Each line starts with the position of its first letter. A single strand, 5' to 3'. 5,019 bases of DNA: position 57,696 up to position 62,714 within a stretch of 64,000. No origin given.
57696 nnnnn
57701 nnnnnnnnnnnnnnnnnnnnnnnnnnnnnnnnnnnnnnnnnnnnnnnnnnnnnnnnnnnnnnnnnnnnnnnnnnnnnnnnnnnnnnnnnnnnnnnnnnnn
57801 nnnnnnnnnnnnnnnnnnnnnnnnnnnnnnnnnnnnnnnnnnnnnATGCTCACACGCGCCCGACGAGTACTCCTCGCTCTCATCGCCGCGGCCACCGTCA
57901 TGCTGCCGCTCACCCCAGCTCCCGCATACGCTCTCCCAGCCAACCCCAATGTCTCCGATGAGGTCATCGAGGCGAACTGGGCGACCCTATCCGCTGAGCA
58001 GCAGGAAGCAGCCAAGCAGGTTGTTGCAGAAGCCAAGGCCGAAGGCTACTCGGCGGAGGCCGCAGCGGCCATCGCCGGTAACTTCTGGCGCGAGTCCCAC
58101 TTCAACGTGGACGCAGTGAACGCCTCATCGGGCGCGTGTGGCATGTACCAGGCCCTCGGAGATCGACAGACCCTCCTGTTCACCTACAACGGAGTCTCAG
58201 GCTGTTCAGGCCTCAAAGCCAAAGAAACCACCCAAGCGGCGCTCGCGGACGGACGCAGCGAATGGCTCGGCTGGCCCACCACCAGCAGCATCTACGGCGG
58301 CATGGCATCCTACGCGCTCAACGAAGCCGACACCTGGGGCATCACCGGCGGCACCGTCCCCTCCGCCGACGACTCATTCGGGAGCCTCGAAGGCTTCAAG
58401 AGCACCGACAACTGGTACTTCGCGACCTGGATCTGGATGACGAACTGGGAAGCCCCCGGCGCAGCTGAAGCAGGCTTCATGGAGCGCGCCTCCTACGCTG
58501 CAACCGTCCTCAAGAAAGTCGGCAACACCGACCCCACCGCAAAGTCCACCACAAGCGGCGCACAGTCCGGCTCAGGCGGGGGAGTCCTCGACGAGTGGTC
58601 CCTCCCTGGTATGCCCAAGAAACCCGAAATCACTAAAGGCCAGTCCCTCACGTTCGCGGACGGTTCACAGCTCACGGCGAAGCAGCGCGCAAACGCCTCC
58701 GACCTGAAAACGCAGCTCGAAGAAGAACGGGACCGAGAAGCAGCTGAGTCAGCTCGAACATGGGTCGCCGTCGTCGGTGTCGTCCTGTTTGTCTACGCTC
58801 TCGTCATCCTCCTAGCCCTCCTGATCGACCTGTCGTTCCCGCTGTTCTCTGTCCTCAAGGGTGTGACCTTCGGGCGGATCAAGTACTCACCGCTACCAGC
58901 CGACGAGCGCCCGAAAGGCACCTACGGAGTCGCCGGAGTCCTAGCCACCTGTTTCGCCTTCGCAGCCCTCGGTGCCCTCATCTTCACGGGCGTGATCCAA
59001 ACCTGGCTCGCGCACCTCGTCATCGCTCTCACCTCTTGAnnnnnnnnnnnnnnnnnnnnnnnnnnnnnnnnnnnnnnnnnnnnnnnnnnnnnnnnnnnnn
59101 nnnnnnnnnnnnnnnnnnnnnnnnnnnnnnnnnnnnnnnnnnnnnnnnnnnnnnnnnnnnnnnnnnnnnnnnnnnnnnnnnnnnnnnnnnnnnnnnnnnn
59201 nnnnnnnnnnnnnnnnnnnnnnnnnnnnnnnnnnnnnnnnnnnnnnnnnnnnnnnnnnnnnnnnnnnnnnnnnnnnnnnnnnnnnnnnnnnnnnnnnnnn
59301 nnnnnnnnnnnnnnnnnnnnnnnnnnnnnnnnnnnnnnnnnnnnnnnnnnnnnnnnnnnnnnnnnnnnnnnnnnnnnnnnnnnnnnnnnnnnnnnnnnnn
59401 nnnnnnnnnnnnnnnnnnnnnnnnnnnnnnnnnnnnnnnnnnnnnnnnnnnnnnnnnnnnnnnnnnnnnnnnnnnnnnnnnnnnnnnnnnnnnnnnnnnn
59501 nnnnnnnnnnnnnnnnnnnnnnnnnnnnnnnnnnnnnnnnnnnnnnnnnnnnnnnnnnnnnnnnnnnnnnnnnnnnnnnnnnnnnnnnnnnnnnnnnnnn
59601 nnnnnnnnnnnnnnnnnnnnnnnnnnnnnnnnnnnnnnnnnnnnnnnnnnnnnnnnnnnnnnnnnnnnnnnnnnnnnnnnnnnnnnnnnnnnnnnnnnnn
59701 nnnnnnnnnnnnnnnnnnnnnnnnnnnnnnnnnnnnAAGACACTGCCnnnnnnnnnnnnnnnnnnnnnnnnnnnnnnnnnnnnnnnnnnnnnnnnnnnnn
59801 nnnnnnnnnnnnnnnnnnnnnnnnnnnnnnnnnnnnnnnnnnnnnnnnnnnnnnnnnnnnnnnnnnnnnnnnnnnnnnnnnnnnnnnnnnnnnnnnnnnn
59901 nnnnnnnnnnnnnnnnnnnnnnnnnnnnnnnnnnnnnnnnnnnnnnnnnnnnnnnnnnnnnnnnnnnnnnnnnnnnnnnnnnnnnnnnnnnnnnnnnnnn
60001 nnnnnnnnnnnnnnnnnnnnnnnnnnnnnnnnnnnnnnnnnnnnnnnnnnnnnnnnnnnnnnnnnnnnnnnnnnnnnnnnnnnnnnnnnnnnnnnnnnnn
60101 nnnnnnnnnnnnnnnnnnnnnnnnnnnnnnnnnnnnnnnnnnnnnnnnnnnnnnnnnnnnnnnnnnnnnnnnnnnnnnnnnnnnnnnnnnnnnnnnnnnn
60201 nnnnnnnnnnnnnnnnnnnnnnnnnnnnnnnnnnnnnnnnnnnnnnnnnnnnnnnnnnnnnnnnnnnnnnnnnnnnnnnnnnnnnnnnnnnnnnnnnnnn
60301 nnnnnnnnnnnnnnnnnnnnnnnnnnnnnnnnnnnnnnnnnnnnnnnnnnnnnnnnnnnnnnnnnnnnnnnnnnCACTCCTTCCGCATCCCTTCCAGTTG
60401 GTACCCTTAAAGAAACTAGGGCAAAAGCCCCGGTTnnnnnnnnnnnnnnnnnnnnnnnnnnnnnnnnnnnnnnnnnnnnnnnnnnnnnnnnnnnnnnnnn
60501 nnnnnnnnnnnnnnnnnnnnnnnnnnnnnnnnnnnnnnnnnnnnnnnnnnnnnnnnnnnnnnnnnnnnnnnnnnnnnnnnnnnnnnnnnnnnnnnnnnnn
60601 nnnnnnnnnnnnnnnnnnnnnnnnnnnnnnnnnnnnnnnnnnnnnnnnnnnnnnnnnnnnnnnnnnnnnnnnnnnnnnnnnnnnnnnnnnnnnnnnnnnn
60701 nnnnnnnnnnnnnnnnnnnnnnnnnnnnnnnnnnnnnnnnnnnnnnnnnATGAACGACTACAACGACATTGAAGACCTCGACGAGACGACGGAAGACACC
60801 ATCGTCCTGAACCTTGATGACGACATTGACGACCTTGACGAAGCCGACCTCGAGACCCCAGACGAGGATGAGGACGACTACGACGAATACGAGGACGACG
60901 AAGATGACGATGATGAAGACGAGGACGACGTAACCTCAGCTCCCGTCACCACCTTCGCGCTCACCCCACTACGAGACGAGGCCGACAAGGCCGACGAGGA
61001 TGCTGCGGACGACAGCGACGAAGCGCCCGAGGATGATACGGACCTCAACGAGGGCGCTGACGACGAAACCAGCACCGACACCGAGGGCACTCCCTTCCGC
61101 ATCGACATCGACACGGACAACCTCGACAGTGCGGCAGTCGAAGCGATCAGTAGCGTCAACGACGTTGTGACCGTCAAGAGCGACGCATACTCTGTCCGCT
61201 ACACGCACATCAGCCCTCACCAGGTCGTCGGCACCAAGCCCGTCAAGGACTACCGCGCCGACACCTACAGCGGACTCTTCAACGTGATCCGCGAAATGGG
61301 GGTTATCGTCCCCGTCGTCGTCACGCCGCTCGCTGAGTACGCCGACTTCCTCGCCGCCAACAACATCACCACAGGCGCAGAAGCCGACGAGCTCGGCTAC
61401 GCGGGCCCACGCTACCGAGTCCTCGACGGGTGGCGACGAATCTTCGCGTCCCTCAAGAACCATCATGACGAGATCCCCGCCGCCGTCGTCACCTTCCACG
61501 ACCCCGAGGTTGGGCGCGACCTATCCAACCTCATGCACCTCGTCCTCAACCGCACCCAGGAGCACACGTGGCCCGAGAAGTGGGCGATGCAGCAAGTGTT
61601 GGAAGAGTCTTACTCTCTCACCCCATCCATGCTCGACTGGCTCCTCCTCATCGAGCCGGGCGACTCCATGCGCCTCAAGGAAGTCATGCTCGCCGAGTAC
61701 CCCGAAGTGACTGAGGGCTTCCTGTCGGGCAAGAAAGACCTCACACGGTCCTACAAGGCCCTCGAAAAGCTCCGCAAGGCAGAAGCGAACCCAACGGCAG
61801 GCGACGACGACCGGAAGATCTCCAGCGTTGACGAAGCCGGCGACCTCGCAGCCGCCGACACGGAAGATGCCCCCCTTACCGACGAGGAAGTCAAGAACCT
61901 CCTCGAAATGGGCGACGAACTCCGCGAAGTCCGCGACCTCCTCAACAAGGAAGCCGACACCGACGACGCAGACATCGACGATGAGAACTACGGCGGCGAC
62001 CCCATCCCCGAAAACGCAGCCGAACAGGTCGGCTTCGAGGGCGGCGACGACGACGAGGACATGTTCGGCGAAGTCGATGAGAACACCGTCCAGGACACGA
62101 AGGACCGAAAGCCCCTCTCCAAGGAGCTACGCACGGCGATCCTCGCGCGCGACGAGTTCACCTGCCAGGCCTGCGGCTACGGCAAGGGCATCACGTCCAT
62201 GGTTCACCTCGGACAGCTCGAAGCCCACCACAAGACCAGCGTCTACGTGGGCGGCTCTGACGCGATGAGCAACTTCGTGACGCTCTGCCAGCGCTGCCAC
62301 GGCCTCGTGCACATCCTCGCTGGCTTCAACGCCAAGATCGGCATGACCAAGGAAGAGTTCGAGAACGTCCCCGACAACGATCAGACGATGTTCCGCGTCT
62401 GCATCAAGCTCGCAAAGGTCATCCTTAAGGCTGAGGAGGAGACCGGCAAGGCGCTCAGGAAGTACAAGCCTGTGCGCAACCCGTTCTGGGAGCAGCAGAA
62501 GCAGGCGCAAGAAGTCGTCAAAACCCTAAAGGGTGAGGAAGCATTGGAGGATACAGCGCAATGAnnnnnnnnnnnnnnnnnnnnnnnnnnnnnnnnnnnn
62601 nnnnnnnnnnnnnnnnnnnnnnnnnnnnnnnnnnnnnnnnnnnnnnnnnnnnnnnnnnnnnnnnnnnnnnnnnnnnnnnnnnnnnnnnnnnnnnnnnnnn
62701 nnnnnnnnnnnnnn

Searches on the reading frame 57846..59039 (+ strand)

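Call 24: search_protein_families(library=pfam, proteins=[window:57846-59039:+], max_evalue=0.001)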
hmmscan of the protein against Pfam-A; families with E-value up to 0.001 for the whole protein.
window:57846-59039:+ (397 aa): 1 family
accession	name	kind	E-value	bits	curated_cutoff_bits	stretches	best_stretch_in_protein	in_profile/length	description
PF18013.6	Phage_lysozyme2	-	9.6e-14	52.2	28.2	1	55-224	2-139/140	Phage tail lysozyme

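Call 91: search_protein_families(library=phrogs, proteins=[window:57846-59039:+], max_evalue=0.001)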
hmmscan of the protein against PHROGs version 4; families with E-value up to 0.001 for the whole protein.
window:57846-59039:+ (397 aa): 4 families
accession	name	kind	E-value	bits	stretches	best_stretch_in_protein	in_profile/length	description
phrog_9570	-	tail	2.1e-10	41.1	1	50-109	474-533/689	tail length tape measure protein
phrog_8949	-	unknown function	1e-07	32.7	1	54-111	334-391/557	-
phrog_24249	-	tail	0.00024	21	1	57-121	14-79/739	tail protein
phrog_3310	-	other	0.00073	20.2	1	61-107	151-194/231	transglycosylase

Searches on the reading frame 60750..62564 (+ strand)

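Call 24: search_protein_families(library=pfam, proteins=[window:60750-62564:+], max_evalue=0.001)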
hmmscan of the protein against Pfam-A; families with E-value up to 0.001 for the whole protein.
window:60750-62564:+ (604 aa): 2 families
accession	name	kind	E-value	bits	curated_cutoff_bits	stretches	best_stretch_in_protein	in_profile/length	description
PF01844.29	HNH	-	1.5e-07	31.9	21.4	1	472-519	1-43/47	HNH endonuclease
PF02195.25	ParB_N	-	0.0002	21.8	26.3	0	161-195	15-49/95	ParB N-terminal domain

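Call 91: search_protein_families(library=phrogs, proteins=[window:60750-62564:+], max_evalue=0.001)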
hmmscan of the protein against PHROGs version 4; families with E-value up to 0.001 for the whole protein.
window:60750-62564:+ (604 aa): 21 families
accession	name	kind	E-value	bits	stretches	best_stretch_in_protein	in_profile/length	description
phrog_589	-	DNA, RNA and nucleotide metabolism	3.1e-10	41.1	1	458-519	80-137/179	HNH endonuclease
phrog_8446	-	DNA, RNA and nucleotide metabolism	8.1e-09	36.4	1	458-517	129-192/211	HNH endonuclease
phrog_15103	-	unknown function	8.6e-09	36.2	1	454-537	188-271/280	-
phrog_119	-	DNA, RNA and nucleotide metabolism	1.5e-08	34.9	1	453-525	187-259/443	HNH endonuclease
phrog_144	-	DNA, RNA and nucleotide metabolism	1.8e-08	35.3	1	458-530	73-142/175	HNH endonuclease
phrog_740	-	DNA, RNA and nucleotide metabolism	2.1e-08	34.6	1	448-521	17-85/332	HNH endonuclease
phrog_333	-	DNA, RNA and nucleotide metabolism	3.4e-08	34.8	1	451-518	12-76/138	HNH endonuclease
phrog_1271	-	DNA, RNA and nucleotide metabolism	2.2e-07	31.6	1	461-532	258-326/361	HNH endonuclease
phrog_8048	-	DNA, RNA and nucleotide metabolism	6.1e-07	29.9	1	453-526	160-231/273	HNH endonuclease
phrog_7785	-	DNA, RNA and nucleotide metabolism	6.5e-07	30.4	1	447-517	48-108/147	HNH endonuclease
phrog_14314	-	DNA, RNA and nucleotide metabolism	1.6e-06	29.6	1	456-517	3-58/252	HNH endonuclease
phrog_4715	-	DNA, RNA and nucleotide metabolism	2.4e-06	27.2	1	163-253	161-228/630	ParB-like partition protein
phrog_2118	-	DNA, RNA and nucleotide metabolism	1.7e-05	25.5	1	445-516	152-217/301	HNH endonuclease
phrog_6218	-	DNA, RNA and nucleotide metabolism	1.9e-05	25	1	172-250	26-82/506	ParB-like partition protein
phrog_5200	-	DNA, RNA and nucleotide metabolism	2.5e-05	25.3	1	460-539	31-104/154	HNH endonuclease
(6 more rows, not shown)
